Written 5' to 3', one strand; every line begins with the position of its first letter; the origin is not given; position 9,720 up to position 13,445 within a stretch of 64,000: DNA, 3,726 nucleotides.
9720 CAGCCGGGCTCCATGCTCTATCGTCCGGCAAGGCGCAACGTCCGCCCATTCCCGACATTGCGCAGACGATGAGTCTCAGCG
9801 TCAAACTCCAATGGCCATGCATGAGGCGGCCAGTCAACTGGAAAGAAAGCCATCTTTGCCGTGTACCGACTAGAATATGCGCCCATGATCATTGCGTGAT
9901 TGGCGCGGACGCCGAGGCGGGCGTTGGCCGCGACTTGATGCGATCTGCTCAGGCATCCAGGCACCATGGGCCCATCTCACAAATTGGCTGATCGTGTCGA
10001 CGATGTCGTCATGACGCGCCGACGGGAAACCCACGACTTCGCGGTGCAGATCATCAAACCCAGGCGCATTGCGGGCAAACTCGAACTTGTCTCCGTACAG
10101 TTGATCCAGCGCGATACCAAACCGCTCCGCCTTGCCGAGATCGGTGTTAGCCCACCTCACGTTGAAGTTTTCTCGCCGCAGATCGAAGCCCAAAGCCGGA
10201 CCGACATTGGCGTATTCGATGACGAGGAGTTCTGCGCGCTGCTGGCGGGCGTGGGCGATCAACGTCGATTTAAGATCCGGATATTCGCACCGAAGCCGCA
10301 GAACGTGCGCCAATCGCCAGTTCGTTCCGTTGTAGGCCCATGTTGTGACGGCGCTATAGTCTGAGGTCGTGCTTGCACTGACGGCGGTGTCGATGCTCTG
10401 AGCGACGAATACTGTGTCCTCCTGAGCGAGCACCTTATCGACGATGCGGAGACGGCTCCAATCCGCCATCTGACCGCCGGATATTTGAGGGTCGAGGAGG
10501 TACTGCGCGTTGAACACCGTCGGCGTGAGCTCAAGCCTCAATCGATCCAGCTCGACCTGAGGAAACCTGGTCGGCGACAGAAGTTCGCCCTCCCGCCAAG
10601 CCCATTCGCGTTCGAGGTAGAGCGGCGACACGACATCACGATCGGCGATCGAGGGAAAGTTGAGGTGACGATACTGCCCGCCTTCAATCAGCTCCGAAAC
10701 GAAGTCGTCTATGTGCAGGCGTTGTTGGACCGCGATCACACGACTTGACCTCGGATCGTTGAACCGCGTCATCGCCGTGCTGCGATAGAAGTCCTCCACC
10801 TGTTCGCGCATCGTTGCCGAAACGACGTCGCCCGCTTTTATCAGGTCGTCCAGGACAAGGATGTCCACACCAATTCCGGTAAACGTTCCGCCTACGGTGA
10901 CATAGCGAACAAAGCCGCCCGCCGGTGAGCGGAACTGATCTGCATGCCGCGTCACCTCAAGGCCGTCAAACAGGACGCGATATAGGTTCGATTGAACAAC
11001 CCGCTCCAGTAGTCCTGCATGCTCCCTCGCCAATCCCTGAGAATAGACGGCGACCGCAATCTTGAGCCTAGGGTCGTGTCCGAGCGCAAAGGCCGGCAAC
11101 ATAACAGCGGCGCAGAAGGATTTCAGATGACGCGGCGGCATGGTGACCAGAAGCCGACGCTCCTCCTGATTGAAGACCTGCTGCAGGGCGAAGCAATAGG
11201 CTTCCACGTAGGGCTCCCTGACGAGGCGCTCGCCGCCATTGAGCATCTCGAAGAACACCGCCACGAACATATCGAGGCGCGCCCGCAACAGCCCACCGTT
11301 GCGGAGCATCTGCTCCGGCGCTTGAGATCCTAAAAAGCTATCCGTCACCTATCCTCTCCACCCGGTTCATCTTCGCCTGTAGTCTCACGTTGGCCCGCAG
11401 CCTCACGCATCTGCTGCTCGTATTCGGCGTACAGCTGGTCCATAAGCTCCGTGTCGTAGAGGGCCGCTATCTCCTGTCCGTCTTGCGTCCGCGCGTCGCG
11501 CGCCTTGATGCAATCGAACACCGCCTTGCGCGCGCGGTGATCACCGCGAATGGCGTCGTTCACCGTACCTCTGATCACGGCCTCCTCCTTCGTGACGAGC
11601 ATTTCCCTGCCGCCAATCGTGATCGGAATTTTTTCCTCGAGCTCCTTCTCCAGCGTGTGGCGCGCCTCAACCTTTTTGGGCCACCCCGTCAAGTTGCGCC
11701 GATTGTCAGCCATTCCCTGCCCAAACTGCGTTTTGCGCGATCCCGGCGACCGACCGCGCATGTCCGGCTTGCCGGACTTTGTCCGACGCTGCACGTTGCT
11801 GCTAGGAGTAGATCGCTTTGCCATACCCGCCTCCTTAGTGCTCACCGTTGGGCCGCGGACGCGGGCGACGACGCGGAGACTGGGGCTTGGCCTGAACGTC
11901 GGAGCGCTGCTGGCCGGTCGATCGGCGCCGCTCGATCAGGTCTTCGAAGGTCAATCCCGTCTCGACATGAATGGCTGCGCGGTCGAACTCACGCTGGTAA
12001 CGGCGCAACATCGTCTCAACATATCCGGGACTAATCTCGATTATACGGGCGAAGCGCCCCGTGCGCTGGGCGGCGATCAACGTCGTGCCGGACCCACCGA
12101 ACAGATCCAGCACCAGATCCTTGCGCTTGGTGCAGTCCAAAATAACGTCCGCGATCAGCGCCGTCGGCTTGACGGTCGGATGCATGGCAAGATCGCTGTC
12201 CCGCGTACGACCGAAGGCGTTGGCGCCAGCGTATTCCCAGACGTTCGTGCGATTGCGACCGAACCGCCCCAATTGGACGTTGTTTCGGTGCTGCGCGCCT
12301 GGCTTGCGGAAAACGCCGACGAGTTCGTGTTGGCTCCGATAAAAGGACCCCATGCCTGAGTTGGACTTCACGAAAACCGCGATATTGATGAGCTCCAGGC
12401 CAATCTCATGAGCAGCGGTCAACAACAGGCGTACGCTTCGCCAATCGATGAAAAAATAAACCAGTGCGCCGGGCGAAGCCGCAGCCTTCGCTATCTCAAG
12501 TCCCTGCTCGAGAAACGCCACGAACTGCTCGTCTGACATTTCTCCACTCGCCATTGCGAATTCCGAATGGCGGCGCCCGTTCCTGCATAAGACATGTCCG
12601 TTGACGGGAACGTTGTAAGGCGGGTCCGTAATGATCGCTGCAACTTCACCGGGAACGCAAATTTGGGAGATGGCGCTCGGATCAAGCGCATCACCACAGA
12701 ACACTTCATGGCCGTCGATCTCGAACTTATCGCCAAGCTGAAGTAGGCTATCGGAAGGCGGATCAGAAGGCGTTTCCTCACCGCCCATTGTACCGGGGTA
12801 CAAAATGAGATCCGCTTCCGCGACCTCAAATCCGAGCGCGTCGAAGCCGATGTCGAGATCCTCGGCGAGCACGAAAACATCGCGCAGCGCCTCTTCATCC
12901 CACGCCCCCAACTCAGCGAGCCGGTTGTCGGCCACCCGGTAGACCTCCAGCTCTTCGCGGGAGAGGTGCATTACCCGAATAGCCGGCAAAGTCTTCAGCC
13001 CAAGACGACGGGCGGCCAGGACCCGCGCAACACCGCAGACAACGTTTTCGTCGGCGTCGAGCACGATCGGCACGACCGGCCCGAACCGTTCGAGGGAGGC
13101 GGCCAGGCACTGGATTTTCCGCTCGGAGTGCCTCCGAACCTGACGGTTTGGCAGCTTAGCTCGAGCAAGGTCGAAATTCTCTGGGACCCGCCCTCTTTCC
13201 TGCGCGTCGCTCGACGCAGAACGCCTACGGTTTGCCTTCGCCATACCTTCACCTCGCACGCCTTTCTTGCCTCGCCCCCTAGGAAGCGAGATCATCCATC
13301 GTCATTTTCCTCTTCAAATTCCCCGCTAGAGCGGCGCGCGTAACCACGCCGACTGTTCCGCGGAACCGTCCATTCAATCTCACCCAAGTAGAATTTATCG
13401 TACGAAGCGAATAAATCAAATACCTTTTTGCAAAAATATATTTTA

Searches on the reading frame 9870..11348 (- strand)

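Call 15: search_protein_families(library=pfam, proteins=[window:9870-11348:-], max_evalue=0.001)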
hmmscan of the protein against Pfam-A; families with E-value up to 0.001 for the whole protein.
window:9870-11348:- (492 aa): 0 families

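Call 44: search_protein_families(library=phrogs, proteins=[window:9870-11348:-], max_evalue=0.001)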
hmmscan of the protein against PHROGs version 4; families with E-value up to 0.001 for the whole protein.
window:9870-11348:- (492 aa): 4 families
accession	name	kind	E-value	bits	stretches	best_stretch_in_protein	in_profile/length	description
phrog_38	-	head and packaging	5.9e-66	224.6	1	20-464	268-707/760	terminase large subunit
phrog_4758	-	head and packaging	2.3e-30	106.7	1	40-226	34-223/243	terminase large subunit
phrog_5573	-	head and packaging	1.4e-18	68.3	1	222-462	8-236/250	terminase large subunit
phrog_30251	-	head and packaging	8.8e-09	35.1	1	47-222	39-223/799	terminase large subunit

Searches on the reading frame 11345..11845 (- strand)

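Call 15: search_protein_families(library=pfam, proteins=[window:11345-11845:-], max_evalue=0.001)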
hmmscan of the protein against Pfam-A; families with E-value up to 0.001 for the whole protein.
window:11345-11845:- (166 aa): 1 family
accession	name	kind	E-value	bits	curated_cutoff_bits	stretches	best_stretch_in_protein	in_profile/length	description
PF18932.5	DUF5681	-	4.7e-11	43.6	27.5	1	39-117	3-76/77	Family of unknown function (DUF5681)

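Call 44: search_protein_families(library=phrogs, proteins=[window:11345-11845:-], max_evalue=0.001)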
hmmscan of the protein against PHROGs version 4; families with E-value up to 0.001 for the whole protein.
window:11345-11845:- (166 aa): 1 family
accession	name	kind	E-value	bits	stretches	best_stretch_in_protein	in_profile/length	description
phrog_26239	-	unknown function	5.4e-12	47.3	1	37-161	17-141/146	-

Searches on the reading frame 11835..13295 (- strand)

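Call 15: search_protein_families(library=pfam, proteins=[window:11835-13295:-], max_evalue=0.001)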
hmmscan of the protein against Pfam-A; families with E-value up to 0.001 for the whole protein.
window:11835-13295:- (486 aa): 1 family
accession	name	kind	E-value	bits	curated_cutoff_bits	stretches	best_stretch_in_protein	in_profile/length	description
PF01555.25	N6_N4_Mtase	-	1.1e-30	107.7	26.7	1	218-428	1-218/221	DNA methylase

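Call 44: search_protein_families(library=phrogs, proteins=[window:11835-13295:-], max_evalue=0.001)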
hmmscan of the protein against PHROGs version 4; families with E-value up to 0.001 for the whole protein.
window:11835-13295:- (486 aa): 17 families
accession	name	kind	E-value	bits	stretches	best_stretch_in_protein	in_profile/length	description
phrog_498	-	other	8.3e-86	289.9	1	50-461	47-448/633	DNA methyltransferase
phrog_67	-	other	4.1e-38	132.9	1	191-444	119-354/743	DNA methyltransferase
phrog_620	-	DNA, RNA and nucleotide metabolism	6.6e-26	92.7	1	49-176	20-146/217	ParB-like partition protein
phrog_15396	-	DNA, RNA and nucleotide metabolism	6.5e-22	79.6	1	51-170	17-135/258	ParB-like partition nuclease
phrog_3008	-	other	1e-17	65.3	1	365-456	143-234/244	DNA methyltransferase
phrog_8071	-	DNA, RNA and nucleotide metabolism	8.8e-17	62.4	1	50-238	18-214/389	ParB-like partition protein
phrog_940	-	DNA, RNA and nucleotide metabolism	1.3e-16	61.8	1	50-162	18-128/388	nuclease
phrog_23085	-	unknown function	4.2e-16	59.9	1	348-443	24-117/138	-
phrog_930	-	DNA, RNA and nucleotide metabolism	9.3e-14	52.8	1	53-163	22-131/223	ParB-like partition protein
phrog_9353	-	unknown function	3.1e-12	47.9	1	54-164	27-137/245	-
phrog_723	-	DNA, RNA and nucleotide metabolism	2.7e-10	41.4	1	62-166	34-142/223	ParB-like partition protein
phrog_18293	-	other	2e-08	35.2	1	367-436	41-110/119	methyltransferase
phrog_6952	-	other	7.8e-06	26.9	1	371-430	113-172/181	DNA methyltransferase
phrog_18056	-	DNA, RNA and nucleotide metabolism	0.00018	21.5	1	55-130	19-94/387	ParB-like partition nuclease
phrog_5475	-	unknown function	0.00023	21.1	1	47-126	12-87/458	-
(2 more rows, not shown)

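Call 82: search_protein_families(library=padloc, proteins=[window:11835-13295:-], max_evalue=0.001)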
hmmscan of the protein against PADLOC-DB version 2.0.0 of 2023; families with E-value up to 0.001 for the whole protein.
window:11835-13295:- (486 aa): 49 families (the best 25 are shown)
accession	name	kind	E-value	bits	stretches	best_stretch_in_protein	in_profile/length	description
PDLC03229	MTase_II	-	6.2e-50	168.2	1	51-454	23-422/436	Type II methyltransferase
PDLC03371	MTase_II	-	7.2e-29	99.1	1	217-436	29-255/260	Type II methyltransferase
PDLC03299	MTase_II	-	3.6e-20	70.6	1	337-443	165-269/296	Type II methyltransferase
PDLC03353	MTase_II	-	7.3e-15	53.2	1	219-433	29-250/260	Type II methyltransferase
PDLC03228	MTase_II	-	9.6e-14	49.7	1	210-432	14-204/227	Type II methyltransferase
PDLC03216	MTase_II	-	1.8e-13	48.2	1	217-436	30-258/364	Type II methyltransferase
PDLC03738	oMTase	-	7.9e-12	42.6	1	370-444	202-278/376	orphan methyltransferase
PDLC03320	MTase_II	-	1.2e-11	42.4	1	364-438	205-279/289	Type II methyltransferase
PDLC03265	MTase_II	-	4.9e-11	40.6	1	350-434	252-329/333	Type II methyltransferase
PDLC03300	MTase_II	-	1.1e-10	39.1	1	346-437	193-280/302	Type II methyltransferase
PDLC03387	MTase_II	-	6.4e-10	36.6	1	346-440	196-282/289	Type II methyltransferase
PDLC03308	MTase_II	-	6.4e-10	36.6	1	190-430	165-391/419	Type II methyltransferase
PDLC03354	MTase_II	-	1.3e-09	35.5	1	365-441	314-390/425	Type II methyltransferase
PDLC03635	MTase_III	-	1e-08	32.4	1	350-416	491-555/708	Type III methyltransferase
PDLC03351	MTase_II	-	3.5e-08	31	1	384-431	139-186/348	Type II methyltransferase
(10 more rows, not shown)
